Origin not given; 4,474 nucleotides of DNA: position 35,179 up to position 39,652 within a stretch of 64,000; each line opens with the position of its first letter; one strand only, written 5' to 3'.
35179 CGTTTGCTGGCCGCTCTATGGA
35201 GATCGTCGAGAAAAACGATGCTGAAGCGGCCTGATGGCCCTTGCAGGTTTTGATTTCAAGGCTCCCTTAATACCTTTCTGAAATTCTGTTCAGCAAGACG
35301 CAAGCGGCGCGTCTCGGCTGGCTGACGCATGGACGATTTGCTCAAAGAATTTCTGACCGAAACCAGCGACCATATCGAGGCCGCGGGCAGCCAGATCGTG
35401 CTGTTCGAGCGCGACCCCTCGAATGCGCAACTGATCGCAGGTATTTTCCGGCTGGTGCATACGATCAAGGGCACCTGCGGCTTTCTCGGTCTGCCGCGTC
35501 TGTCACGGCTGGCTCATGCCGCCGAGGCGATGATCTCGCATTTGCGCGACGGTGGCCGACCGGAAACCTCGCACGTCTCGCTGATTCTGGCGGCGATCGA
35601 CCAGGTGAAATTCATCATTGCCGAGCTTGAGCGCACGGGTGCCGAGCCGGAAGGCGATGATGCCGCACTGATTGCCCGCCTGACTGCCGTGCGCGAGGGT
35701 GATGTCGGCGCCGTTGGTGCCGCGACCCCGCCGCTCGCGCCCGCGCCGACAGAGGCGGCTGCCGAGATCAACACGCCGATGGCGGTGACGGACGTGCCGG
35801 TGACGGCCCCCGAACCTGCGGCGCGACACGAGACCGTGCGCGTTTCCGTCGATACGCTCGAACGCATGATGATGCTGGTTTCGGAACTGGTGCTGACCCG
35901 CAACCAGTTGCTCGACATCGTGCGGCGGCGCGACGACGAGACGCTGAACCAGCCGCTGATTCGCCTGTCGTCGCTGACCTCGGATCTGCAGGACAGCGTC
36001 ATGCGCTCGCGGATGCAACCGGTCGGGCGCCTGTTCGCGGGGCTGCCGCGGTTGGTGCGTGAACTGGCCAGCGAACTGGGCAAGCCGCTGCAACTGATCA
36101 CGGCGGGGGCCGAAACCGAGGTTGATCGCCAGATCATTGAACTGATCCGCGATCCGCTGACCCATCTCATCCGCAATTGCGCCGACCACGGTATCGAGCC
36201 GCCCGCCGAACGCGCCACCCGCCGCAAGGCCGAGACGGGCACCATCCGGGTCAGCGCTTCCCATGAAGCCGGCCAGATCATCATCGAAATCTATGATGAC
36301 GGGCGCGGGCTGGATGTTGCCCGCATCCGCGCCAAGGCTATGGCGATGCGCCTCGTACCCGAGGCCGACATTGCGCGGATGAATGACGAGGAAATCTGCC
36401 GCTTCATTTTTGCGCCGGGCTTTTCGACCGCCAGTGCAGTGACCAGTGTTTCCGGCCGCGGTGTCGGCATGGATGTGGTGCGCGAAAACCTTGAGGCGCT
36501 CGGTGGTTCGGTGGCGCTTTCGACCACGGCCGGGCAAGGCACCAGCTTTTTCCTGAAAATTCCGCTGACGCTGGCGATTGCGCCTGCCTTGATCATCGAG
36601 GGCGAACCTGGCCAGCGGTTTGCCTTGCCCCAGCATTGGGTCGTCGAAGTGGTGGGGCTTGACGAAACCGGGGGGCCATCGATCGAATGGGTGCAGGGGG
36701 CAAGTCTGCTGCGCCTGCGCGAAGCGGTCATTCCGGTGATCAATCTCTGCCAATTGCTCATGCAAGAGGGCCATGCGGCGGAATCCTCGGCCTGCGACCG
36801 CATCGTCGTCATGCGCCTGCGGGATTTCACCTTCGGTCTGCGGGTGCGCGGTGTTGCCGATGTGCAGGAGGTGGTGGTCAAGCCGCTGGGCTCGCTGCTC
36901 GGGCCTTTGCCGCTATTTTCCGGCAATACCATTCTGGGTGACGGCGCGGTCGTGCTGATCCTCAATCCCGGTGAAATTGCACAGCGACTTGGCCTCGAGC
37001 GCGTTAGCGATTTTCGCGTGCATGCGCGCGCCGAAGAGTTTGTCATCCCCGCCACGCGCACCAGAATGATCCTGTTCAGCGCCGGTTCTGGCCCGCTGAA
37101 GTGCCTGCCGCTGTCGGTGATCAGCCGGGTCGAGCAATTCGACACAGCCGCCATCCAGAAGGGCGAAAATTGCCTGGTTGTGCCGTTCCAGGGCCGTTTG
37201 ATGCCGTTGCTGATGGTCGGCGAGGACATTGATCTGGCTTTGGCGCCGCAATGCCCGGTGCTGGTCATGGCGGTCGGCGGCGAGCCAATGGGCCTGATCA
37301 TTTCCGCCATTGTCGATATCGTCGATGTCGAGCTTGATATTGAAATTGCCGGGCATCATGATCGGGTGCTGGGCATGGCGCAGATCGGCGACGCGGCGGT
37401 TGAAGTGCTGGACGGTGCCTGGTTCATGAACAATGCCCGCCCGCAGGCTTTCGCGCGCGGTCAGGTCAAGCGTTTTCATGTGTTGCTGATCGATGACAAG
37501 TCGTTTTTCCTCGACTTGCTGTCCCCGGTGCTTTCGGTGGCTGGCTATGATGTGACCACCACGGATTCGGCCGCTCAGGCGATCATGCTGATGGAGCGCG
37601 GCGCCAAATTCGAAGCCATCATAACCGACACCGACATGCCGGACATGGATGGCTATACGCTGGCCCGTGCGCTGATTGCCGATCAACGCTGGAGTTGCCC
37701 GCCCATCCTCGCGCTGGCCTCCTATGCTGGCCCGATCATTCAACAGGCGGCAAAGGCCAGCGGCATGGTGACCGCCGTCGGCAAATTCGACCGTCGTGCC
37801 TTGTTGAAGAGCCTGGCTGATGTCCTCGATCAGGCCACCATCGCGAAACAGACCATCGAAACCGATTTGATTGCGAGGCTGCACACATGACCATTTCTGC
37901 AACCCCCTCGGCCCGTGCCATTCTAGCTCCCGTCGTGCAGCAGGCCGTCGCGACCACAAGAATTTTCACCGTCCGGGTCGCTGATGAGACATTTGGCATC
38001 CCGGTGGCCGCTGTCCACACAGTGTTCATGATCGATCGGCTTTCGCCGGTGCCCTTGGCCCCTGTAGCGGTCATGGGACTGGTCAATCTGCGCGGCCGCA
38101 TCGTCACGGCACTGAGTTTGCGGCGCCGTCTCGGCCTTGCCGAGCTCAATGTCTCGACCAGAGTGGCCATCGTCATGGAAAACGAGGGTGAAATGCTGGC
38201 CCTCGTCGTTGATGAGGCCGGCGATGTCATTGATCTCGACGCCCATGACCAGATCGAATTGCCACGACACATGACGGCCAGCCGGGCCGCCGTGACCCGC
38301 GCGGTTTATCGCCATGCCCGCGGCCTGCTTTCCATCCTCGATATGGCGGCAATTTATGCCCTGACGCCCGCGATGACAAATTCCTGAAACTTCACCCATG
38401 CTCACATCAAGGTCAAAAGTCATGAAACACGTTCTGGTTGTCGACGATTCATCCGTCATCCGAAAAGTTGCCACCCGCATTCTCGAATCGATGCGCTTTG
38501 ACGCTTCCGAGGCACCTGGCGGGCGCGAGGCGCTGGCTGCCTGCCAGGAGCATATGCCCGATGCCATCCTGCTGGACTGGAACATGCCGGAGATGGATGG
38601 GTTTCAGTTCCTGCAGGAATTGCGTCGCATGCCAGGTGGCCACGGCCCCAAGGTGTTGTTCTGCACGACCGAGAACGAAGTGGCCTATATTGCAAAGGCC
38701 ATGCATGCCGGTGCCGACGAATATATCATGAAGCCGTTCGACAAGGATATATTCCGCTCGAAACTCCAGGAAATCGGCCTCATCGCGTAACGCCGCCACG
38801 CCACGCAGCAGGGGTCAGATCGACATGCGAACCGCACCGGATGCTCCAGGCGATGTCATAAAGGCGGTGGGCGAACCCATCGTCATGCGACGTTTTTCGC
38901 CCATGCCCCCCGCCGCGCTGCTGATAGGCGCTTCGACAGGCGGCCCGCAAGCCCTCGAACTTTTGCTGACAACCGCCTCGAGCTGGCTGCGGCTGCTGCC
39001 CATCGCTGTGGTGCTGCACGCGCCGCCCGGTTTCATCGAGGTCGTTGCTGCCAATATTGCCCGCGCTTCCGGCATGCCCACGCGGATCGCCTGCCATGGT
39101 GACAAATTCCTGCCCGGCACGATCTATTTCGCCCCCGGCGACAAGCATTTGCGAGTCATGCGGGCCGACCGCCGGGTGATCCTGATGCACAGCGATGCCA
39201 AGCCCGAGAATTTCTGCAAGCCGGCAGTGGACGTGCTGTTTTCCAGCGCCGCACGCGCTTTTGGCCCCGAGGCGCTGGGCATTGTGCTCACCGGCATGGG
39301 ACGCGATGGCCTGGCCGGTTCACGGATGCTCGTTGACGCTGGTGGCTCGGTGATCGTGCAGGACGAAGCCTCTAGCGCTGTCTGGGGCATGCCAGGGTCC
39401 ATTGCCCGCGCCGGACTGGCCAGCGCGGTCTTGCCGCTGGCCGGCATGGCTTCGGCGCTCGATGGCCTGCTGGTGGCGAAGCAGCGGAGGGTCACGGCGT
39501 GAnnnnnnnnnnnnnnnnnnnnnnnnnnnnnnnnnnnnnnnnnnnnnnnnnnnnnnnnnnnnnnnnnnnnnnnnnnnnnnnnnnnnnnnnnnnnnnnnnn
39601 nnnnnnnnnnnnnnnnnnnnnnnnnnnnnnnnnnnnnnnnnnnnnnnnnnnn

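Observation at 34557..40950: chpT sits directly upstream of, and co-oriented with, a receptor-less hybrid CheA-REC chemosensory cluster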

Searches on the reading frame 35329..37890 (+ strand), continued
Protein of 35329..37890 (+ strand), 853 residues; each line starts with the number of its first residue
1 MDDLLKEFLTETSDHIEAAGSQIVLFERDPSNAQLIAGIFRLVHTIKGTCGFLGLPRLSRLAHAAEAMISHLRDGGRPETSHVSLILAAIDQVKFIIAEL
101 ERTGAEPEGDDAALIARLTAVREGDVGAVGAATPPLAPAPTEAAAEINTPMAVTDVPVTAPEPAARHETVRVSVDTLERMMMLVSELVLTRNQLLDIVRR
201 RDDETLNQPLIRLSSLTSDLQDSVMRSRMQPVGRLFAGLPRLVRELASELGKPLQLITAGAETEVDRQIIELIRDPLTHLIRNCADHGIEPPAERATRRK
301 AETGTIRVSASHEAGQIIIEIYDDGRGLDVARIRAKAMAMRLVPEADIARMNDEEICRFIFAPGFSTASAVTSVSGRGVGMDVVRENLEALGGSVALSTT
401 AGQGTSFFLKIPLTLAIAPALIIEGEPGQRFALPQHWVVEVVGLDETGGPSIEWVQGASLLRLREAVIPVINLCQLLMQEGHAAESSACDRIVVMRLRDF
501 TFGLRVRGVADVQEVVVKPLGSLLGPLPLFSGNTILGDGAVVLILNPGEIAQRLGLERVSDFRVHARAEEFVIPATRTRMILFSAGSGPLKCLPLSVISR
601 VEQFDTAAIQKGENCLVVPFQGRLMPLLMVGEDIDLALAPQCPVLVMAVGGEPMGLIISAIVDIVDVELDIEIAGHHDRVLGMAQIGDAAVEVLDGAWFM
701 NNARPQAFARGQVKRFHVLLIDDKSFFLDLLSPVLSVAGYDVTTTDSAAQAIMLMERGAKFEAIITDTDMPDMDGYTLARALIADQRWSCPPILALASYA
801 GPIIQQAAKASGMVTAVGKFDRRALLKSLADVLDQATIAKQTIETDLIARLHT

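Call 37: find_encoding_contigs(protein=P0001, flank=10000, max_places=1)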
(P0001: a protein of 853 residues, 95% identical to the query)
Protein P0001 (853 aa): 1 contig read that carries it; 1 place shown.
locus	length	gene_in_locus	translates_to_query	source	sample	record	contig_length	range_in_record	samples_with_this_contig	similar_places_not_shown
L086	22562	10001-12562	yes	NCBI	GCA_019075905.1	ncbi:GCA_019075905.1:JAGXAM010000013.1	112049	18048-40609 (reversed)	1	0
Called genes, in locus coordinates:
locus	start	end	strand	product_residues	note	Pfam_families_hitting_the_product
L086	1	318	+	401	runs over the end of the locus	PF13458:Peripla_BP_6, PF01094:ANF_receptor (weak)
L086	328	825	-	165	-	PF13508:Acetyltransf_7 (weak)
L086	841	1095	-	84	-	PF04226:Transgly_assoc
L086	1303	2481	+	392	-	PF21016:RlmN_N, PF04055:Radical_SAM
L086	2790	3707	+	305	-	PF02653:BPD_transp_2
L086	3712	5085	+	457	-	PF11862:DUF3382 (weak), PF02653:BPD_transp_2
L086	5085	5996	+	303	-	PF00005:ABC_tran, PF13304:AAA_21 (faint), PF12399:BCA_ABC_TP_C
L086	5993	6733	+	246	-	PF00005:ABC_tran, PF13304:AAA_21 (faint)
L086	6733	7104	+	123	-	PF21741:DUF6867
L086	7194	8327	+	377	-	PF13433:Peripla_BP_5, PF13458:Peripla_BP_6, PF01094:ANF_receptor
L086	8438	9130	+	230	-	PF22624:AASDHPPT_N (weak), PF01648:ACPS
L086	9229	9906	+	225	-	PF10090:HPTransfase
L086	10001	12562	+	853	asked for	PF01627:Hpt, PF02895:H-kinase_dim, PF02518:HATPase_c, PF01584:CheW, PF00072:Response_reg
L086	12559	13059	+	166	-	PF01584:CheW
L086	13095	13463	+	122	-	PF00072:Response_reg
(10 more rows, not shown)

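Call 38: find_encoding_contigs(protein=P0002, flank=10000, max_places=1)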
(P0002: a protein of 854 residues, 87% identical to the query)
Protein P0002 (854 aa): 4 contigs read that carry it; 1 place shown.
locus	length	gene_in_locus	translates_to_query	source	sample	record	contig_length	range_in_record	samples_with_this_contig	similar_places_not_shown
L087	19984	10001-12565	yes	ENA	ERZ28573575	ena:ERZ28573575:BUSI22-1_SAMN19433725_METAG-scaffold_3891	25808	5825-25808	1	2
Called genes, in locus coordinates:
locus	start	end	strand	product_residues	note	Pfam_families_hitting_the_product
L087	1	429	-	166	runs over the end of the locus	PF02600:DsbB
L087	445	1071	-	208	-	PF09335:VTT_dom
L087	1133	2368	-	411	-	PF05977:MFS_3, PF07690:MFS_1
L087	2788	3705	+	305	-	PF02653:BPD_transp_2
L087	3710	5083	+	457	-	PF02653:BPD_transp_2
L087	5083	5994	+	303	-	PF00005:ABC_tran, PF13304:AAA_21 (faint), PF12399:BCA_ABC_TP_C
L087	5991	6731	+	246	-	PF00005:ABC_tran, PF13304:AAA_21 (faint)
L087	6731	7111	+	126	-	PF21741:DUF6867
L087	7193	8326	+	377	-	PF13433:Peripla_BP_5, PF13458:Peripla_BP_6, PF01094:ANF_receptor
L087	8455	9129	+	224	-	PF22624:AASDHPPT_N (faint), PF01648:ACPS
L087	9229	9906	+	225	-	PF10090:HPTransfase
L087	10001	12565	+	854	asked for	PF01627:Hpt, PF02895:H-kinase_dim, PF02518:HATPase_c, PF01584:CheW, PF00072:Response_reg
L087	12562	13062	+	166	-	PF01584:CheW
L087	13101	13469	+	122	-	PF00072:Response_reg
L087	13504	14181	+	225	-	PF01339:CheB_methylest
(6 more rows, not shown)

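Call 59: find_encoding_contigs(protein=P0066, flank=5000, max_places=1)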
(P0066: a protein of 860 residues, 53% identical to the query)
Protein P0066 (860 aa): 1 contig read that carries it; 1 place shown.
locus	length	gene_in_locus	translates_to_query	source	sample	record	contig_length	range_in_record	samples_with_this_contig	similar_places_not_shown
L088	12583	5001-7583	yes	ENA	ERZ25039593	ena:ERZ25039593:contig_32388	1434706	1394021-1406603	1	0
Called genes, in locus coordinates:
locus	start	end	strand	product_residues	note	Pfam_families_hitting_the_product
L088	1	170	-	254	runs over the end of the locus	-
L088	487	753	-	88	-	-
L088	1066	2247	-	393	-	PF19220:Rod_CreS (weak)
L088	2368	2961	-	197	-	PF06577:EipA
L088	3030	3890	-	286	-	PF00459:Inositol_P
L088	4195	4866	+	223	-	PF10090:HPTransfase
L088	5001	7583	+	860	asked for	PF01627:Hpt, PF02895:H-kinase_dim, PF02518:HATPase_c, PF01584:CheW, PF00072:Response_reg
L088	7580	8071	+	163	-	PF01584:CheW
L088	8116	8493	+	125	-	PF00072:Response_reg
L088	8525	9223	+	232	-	PF01339:CheB_methylest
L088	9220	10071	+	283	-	PF03705:CheR_N, PF01739:CheR, PF08242:Methyltransf_12 (faint)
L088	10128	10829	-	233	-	PF00072:Response_reg, PF00486:Trans_reg_C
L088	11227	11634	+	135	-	-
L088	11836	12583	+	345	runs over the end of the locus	-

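Call 60: find_encoding_contigs(protein=P0048, flank=5000, max_places=1)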
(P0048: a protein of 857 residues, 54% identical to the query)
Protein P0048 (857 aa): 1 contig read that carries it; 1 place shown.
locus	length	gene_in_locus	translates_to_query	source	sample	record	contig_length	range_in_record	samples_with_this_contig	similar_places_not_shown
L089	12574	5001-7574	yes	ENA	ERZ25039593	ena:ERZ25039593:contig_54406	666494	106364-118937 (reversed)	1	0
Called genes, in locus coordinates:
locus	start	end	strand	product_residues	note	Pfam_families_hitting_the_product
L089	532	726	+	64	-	-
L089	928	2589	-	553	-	PF06577:EipA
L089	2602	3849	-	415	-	PF00459:Inositol_P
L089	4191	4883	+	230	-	PF10090:HPTransfase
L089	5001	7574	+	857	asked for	PF01627:Hpt, PF02895:H-kinase_dim, PF02518:HATPase_c, PF01584:CheW, PF00072:Response_reg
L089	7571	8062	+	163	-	PF01584:CheW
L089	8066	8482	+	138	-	PF00072:Response_reg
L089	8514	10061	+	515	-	PF01339:CheB_methylest, PF03705:CheR_N, PF01739:CheR, PF08242:Methyltransf_12 (faint)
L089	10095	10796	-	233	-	PF00072:Response_reg, PF00486:Trans_reg_C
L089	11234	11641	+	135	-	-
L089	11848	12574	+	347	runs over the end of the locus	PF03706:LPG_synthase_TM (faint)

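Call 61: find_encoding_contigs(protein=P0115, flank=5000, max_places=1)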
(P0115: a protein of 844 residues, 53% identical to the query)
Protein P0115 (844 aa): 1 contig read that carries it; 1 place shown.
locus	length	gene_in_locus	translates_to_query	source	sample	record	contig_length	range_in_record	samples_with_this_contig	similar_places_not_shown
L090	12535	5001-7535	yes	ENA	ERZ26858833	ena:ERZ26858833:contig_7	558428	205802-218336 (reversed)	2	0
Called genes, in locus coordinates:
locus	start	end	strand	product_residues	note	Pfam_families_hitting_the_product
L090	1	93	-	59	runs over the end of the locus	-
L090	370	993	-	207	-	-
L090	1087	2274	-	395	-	-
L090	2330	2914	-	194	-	PF06577:EipA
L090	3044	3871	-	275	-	PF00459:Inositol_P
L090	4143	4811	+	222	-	PF10090:HPTransfase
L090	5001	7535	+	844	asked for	PF01627:Hpt, PF02895:H-kinase_dim, PF02518:HATPase_c, PF01584:CheW, PF00072:Response_reg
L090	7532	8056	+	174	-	PF01584:CheW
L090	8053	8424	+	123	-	PF00072:Response_reg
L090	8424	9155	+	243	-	PF01339:CheB_methylest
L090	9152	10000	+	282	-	PF03705:CheR_N, PF08242:Methyltransf_12 (faint), PF01739:CheR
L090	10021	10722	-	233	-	PF00072:Response_reg, PF00486:Trans_reg_C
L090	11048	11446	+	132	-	-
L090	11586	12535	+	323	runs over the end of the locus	PF03706:LPG_synthase_TM (weak)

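Call 62: find_encoding_contigs(protein=P0119, flank=5000, max_places=1)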
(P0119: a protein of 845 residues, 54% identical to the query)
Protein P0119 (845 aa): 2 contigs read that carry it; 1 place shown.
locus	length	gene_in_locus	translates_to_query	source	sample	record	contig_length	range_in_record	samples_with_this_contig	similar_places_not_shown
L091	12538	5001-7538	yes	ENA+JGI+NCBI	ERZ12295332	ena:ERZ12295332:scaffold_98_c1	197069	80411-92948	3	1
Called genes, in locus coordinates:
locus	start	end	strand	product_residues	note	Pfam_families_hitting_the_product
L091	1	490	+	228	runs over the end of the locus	PF00072:Response_reg, PF00486:Trans_reg_C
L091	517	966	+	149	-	PF00027:cNMP_binding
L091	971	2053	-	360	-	-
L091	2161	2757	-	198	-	PF06577:EipA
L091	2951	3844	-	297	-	PF00459:Inositol_P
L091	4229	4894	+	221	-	PF10090:HPTransfase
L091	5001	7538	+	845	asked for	PF01627:Hpt, PF02895:H-kinase_dim, PF02518:HATPase_c, PF01584:CheW, PF00072:Response_reg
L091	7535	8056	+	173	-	PF01584:CheW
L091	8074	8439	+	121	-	PF00072:Response_reg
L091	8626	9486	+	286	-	PF03705:CheR_N, PF01739:CheR, PF08242:Methyltransf_12 (faint)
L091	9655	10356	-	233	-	PF00072:Response_reg, PF00486:Trans_reg_C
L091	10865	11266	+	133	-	-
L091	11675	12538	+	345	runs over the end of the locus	PF03706:LPG_synthase_TM (weak)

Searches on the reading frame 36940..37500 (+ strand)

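Call 32: search_protein_families(library=pfam, proteins=[window:36940-37500:+], max_evalue=1)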
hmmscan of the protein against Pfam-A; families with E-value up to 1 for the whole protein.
window:36940-37500:+ (187 aa): 1 family
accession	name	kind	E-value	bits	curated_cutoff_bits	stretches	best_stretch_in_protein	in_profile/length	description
PF01584.24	CheW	-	1.3e-05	25.3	23.5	2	44-158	3-129/138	CheW-like domain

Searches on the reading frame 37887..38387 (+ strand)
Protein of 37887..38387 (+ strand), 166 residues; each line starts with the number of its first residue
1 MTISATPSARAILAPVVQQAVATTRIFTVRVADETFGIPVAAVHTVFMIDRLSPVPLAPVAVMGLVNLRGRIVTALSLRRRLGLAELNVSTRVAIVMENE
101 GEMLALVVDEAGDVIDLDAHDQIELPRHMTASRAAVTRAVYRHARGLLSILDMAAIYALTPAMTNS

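Call 3: search_protein_families(library=pfam, proteins=[window:37887-38387:+])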
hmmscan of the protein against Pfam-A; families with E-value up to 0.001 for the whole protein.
window:37887-38387:+ (166 aa): 1 family
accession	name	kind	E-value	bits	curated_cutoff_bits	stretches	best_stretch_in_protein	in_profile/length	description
PF01584.24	CheW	-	6.1e-25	87.9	23.5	1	26-156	2-133/138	CheW-like domain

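Call 4: search_protein_families(library=ncbifam, proteins=[window:37887-38387:+])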
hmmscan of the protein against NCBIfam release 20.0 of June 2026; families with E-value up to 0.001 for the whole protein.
window:37887-38387:+ (166 aa): 1 family
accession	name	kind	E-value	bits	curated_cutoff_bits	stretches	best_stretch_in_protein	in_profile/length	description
NF007903.0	PRK10612.1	equivalog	1.3e-08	34.7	260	1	26-124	21-117/167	chemotaxis protein CheW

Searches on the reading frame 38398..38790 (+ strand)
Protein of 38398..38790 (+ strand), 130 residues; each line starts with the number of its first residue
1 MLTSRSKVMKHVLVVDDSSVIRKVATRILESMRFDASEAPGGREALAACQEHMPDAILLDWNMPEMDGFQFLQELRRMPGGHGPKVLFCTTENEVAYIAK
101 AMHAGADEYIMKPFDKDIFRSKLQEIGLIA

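Call 3: search_protein_families(library=pfam, proteins=[window:38398-38790:+])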
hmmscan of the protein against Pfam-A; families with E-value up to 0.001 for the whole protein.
window:38398-38790:+ (130 aa): 1 family
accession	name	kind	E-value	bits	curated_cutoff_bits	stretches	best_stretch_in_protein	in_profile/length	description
PF00072.30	Response_reg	-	5.1e-30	104.3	30.2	1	12-122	1-109/111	Response regulator receiver domain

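Call 4: search_protein_families(library=ncbifam, proteins=[window:38398-38790:+])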
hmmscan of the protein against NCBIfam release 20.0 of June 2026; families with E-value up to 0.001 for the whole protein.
window:38398-38790:+ (130 aa): 97 families (the best 25 are shown)
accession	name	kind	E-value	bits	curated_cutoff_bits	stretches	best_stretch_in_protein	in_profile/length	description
TIGR02154.1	PhoB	equivalog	8.9e-20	71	296.2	1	10-119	3-112/226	phosphate regulon transcriptional regulator PhoB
NF041367.1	CheY_Halo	equivalog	3.7e-19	69.2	200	1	12-125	1-112/114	chemotaxis protein CheY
NF001965.0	PRK00742.1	subfamily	5.5e-19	68.6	293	1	11-117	5-111/357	chemotaxis-specific protein-glutamate methyltransferase CheB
NF008469.0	PRK11361.1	equivalog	6.2e-19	68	714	1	9-119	4-112/461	acetoacetate metabolism transcriptional regulator AtoC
NF007969.0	PRK10693.1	equivalog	2.5e-18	66.2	329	1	6-115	4-111/337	two-component system response regulator RssB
NF045944.1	ResRegRpaBCyano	equivalog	5.2e-18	65.2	330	1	13-123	1-108/229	response regulator transcription factor RpaB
NF007901.0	PRK10610.1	equivalog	8.1e-18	64.8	189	1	11-126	7-123/129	chemotaxis response regulator CheY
NF041733.1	resp_reg_CseB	equivalog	1.1e-17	64.2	350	1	11-123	2-111/228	two-component system response regulator CseB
NF040689.1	MtrAB_MtrA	equivalog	1.2e-17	64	300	1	12-118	1-104/219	MtrAB system response regulator MtrA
NF007135.0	PRK09581.1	equivalog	4.6e-17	62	474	1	10-116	3-109/457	PleD family two-component system response regulator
NF007935.0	PRK10651.1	equivalog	1.3e-15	57.2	250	1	10-124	7-121/216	two-component system response regulator NarL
NF007546.0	PRK10161.1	equivalog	2.1e-15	56.9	471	1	10-117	3-110/229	phosphate response regulator transcription factor PhoB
NF053854.1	RespRegPhoBBctds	equivalog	3.2e-15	56.1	270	1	12-115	1-103/225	two-component system response regulator PhoB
TIGR02875.1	spore_0_A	equivalog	4.4e-15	55.6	200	1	39-126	34-121/262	sporulation transcription factor Spo0A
TIGR01818.1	ntrC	equivalog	4.6e-15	55.4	558.6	1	12-117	1-104/463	nitrogen regulation protein NR(I)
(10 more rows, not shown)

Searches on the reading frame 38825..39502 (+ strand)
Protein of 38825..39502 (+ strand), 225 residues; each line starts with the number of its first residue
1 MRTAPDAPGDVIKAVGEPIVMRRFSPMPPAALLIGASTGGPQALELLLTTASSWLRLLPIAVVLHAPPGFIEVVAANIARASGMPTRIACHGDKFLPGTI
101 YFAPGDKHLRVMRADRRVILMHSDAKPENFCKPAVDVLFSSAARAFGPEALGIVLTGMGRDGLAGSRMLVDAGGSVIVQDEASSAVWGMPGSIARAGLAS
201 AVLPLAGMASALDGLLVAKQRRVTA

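Call 3: search_protein_families(library=pfam, proteins=[window:38825-39502:+])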
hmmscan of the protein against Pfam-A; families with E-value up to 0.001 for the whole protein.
window:38825-39502:+ (225 aa): 1 family
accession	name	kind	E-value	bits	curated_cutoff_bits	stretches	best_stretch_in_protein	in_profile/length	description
PF01339.22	CheB_methylest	-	2e-51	174.6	24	1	33-212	2-174/174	CheB methylesterase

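Call 4: search_protein_families(library=ncbifam, proteins=[window:38825-39502:+])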
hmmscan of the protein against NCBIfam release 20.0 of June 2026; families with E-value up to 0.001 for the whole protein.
window:38825-39502:+ (225 aa): 2 families
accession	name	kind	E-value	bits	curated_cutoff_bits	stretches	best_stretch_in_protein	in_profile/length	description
NF001965.0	PRK00742.1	subfamily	7.2e-56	189.9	293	1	30-212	168-349/357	chemotaxis-specific protein-glutamate methyltransferase CheB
NF009206.0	PRK12555.1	subfamily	3.8e-47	160.9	342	1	31-213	155-333/340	chemotaxis-specific protein-glutamate methyltransferase CheB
